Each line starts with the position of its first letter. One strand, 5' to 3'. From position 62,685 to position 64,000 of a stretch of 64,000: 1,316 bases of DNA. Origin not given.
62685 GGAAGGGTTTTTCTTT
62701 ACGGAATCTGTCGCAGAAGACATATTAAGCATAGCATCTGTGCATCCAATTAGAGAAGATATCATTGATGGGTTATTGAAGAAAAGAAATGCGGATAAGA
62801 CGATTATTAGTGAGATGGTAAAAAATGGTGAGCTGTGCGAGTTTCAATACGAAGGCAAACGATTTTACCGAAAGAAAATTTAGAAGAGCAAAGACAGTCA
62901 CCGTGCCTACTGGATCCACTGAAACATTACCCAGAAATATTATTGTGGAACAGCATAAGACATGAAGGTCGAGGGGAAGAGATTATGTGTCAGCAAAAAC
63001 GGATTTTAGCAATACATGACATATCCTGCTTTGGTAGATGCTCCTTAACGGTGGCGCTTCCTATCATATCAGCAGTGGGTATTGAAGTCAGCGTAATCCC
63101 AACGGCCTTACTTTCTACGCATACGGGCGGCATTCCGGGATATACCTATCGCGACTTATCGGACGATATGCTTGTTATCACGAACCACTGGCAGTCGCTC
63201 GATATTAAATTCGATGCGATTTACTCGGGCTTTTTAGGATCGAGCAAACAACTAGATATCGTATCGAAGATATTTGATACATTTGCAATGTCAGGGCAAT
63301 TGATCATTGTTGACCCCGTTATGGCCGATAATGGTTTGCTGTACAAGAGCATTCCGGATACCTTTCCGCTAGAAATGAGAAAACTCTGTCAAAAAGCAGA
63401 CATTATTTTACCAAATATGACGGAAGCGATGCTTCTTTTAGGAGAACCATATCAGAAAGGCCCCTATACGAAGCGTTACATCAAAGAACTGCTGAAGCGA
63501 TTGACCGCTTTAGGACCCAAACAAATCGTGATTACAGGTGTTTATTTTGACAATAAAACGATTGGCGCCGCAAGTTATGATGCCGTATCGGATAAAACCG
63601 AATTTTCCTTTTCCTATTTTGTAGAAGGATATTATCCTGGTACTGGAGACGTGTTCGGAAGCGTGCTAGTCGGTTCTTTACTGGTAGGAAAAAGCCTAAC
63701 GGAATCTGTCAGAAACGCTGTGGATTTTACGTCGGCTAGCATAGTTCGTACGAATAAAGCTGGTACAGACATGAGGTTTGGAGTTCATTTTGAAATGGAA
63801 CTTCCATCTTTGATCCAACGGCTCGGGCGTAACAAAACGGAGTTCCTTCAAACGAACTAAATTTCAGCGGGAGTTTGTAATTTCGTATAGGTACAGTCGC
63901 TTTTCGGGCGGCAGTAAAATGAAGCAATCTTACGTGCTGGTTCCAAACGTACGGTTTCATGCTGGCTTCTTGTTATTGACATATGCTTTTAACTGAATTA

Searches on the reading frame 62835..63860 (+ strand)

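Call 92: search_protein_families(library=pfam, proteins=[window:62835-63860:+], max_evalue=0.01)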
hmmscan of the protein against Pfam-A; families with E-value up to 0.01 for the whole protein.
window:62835-63860:+ (341 aa): 2 families
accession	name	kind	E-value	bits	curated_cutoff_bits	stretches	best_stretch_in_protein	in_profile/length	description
PF08543.17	Phos_pyr_kin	-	8.3e-21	74.9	27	1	107-310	42-239/246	Phosphomethylpyrimidine kinase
PF00294.29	PfkB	-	9.8e-06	25.5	25.8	0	165-234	162-226/302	pfkB family carbohydrate kinase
